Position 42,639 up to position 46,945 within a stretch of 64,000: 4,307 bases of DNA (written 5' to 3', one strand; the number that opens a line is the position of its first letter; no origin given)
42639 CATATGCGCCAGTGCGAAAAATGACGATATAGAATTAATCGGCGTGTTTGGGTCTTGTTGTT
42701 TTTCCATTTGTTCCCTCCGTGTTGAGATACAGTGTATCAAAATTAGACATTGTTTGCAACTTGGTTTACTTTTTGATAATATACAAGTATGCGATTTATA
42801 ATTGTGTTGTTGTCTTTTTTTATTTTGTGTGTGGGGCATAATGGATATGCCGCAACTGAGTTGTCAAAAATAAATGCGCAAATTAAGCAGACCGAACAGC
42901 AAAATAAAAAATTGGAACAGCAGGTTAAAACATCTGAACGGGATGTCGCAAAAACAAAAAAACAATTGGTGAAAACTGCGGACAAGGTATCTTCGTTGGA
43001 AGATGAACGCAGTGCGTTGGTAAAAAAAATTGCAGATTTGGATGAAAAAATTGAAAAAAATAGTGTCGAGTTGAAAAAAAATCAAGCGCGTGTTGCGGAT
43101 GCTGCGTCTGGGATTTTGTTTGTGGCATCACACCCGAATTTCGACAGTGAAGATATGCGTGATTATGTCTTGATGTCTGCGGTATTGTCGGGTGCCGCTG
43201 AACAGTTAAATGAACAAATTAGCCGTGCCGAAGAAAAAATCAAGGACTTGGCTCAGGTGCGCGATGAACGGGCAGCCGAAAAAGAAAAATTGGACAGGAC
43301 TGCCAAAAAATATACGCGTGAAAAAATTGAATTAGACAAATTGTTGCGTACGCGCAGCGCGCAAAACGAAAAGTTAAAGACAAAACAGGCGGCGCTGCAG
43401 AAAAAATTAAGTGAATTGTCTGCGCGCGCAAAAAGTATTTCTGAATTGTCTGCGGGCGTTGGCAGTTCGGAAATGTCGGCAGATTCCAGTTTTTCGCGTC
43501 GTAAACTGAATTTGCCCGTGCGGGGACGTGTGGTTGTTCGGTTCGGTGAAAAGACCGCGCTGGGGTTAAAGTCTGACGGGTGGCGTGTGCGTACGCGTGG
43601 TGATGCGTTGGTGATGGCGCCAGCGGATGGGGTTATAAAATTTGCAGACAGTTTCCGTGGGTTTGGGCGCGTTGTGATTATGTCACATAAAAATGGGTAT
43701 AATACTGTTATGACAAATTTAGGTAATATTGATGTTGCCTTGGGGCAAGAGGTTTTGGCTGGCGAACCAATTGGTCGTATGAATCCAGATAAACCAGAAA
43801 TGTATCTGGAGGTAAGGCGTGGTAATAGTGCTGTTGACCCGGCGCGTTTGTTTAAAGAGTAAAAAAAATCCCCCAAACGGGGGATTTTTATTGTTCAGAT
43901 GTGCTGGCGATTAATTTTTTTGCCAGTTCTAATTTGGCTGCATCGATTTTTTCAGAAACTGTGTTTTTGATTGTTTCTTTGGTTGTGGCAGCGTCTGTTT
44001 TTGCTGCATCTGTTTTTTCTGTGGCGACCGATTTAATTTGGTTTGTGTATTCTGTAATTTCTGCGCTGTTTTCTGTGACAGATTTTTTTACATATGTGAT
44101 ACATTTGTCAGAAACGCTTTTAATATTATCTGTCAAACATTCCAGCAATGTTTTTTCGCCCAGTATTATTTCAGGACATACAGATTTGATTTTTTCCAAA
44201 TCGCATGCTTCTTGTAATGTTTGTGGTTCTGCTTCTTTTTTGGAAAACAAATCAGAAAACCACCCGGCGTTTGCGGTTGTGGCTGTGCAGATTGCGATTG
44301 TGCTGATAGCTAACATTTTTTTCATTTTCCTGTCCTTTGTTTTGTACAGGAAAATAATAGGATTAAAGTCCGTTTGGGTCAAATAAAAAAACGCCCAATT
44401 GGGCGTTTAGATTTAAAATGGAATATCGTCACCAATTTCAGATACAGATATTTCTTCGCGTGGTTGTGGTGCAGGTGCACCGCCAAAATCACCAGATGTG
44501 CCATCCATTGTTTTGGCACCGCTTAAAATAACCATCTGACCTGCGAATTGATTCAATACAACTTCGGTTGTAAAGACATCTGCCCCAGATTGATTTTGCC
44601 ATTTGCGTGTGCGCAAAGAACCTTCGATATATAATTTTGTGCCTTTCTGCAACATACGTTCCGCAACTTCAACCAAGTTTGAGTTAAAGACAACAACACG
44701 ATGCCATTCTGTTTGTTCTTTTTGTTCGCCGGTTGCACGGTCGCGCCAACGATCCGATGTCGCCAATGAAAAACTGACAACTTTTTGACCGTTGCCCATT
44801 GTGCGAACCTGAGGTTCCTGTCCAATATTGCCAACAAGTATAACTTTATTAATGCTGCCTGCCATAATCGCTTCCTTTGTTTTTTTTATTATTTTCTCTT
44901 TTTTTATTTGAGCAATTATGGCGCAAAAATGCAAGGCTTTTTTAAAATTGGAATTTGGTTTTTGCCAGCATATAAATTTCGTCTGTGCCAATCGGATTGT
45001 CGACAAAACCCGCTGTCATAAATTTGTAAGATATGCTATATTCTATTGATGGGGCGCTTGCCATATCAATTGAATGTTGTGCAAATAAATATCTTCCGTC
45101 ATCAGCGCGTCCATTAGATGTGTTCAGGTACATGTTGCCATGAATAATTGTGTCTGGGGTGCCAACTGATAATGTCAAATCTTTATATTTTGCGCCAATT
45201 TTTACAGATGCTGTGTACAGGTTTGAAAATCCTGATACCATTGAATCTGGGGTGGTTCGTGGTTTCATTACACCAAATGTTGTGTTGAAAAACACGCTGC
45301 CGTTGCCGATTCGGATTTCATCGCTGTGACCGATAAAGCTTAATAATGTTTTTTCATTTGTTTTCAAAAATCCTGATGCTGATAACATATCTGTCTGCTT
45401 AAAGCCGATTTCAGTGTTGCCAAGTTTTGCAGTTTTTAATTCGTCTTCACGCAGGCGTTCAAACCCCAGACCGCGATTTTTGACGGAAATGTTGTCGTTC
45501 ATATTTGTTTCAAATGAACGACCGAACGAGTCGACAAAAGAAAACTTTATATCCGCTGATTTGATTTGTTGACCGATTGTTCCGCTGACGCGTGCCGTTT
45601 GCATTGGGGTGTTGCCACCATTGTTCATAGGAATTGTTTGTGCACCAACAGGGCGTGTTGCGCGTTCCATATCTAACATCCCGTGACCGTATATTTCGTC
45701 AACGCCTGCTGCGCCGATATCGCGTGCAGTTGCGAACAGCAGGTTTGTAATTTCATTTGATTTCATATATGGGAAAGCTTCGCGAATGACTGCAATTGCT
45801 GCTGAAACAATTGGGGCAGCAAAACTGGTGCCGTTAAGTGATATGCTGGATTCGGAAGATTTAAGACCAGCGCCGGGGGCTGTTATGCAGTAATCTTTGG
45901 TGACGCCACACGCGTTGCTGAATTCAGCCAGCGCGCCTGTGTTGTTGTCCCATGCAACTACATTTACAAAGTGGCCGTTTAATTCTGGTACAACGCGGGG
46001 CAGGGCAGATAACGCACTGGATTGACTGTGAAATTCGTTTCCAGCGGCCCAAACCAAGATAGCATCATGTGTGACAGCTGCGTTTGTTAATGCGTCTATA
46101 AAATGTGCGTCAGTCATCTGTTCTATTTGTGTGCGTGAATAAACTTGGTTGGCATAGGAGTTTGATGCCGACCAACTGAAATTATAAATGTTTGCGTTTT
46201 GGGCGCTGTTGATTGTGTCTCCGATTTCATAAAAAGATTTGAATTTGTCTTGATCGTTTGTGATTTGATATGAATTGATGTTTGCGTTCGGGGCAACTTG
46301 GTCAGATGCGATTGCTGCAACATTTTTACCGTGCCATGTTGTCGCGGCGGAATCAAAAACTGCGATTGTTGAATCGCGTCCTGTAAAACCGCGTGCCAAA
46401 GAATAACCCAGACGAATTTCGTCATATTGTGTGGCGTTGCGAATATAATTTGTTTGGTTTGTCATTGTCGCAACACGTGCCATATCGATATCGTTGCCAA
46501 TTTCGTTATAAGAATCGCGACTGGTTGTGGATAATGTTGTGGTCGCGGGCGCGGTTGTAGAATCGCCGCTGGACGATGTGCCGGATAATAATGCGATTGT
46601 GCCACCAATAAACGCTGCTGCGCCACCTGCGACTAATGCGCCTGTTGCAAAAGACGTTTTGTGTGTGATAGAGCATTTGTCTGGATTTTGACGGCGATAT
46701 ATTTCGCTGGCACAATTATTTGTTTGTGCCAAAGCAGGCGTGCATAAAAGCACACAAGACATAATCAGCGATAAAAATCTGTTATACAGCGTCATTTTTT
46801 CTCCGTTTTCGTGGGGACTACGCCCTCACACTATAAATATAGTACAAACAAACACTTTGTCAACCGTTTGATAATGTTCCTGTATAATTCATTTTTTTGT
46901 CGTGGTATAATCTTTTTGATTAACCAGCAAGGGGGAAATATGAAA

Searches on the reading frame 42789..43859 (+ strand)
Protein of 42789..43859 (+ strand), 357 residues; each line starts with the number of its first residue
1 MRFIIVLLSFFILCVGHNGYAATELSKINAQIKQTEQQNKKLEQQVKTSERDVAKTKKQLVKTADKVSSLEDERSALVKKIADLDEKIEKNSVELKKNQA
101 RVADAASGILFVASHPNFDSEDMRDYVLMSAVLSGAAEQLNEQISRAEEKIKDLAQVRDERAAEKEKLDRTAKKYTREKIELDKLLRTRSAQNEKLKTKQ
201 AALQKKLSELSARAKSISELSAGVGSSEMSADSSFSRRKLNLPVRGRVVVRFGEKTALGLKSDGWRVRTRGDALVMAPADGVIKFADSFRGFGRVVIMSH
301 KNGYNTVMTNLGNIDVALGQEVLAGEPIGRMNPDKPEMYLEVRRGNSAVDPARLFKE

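Call 79: search_protein_families(library=pfam, proteins=[window:42789-43859:+], max_evalue=0.001)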
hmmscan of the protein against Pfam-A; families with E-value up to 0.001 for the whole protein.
window:42789-43859:+ (357 aa): 2 families
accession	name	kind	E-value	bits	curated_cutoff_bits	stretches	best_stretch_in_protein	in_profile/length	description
PF01551.29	Peptidase_M23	-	8.8e-17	61.5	28.7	1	263-351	4-96/96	Peptidase family M23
PF04871.18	Uso1_p115_C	-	0.00028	21.6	28.4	1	22-102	21-104/121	Uso1 / p115 like vesicle tethering protein, C terminal region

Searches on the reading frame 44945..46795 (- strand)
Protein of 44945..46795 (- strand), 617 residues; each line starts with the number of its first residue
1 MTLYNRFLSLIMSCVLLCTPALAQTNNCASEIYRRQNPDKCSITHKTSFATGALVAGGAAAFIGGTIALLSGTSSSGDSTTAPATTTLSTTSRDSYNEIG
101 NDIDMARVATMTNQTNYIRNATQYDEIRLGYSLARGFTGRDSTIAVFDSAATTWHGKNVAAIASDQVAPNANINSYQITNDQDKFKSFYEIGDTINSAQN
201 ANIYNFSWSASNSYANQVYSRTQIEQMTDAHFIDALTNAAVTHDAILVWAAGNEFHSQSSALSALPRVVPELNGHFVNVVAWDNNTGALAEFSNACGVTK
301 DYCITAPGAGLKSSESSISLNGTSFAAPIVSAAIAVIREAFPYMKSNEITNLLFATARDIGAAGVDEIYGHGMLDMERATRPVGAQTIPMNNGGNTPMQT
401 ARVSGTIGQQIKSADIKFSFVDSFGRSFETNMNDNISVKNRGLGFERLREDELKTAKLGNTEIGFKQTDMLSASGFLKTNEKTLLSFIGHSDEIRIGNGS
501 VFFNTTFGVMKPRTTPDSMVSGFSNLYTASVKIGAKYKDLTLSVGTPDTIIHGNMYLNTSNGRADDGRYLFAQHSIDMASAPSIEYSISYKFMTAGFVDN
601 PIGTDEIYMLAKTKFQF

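Call 9: search_protein_families(library=pfam, proteins=[window:44945-46795:-], max_evalue=0.01)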
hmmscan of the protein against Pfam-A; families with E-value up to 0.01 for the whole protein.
window:44945-46795:- (617 aa): 1 family
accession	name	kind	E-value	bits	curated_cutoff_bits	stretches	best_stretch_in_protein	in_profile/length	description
PF00082.27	Peptidase_S8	-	5.9e-27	95.2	21.8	1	152-372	53-288/288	Subtilase family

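Call 45: find_homologous_proteins(query=window:44945-46795:-)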
Query window:44945-46795:- (617 aa): 466 proteins with E <= 0.001 among 8000 candidates; the best 120 are listed.
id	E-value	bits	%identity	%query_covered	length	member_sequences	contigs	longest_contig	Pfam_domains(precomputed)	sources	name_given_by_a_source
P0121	0.0e+0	1371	100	100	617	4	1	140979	PF00082.28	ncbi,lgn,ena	-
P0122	0.0e+0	1046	76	100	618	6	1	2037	PF00082.28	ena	-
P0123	1.4e-258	877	65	98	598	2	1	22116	PF00082.28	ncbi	-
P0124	1.7e-258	877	65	99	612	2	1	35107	PF00082.28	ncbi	-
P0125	6.5e-256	868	63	100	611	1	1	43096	PF00082.28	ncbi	-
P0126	1.2e-255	867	63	100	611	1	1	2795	PF00082.28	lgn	-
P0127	2.0e-255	867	65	97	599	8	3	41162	PF00082.28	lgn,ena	-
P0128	6.0e-255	865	63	100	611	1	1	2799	PF00082.28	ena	-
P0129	7.3e-255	865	63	100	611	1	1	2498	PF00082.28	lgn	-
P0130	8.3e-255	865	63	100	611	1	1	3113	PF00082.28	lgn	-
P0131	1.8e-254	864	63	100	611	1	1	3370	PF00082.28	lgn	-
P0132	2.1e-254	863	63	100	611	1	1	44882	PF00082.28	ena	-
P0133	2.6e-254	863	63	100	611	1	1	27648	PF00082.28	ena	-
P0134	3.1e-254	863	63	100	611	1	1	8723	PF00082.28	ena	-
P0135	3.3e-254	863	63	100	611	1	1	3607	PF00082.28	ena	-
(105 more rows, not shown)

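Call 63: search_protein_families(library=ncbifam, proteins=[P0121], max_evalue=0.01)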
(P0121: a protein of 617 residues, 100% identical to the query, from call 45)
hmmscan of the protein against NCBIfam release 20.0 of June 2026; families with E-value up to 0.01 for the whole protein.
P0121 (617 aa): 4 families
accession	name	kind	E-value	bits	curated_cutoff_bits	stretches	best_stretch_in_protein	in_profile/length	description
NF051851.1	AtpSerPepEprS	equivalog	1.1e-20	73.4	1700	1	230-384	211-367/988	autotransporter serine peptidase EprS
TIGR03921.1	T7SS_mycosin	equivalog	1.2e-19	70.6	278.75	1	167-383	73-288/353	type VII secretion-associated serine protease mycosin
NF033865.1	fusolisin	equivalog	2.4e-14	52.5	999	1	156-386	164-424/1006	fusolisin family autotransporter serine protease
TIGR03895.1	protease_PatA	subfamily_domain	0.0003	19.7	421.05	1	228-337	74-176/606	PatA/PatG family cyanobactin maturation protease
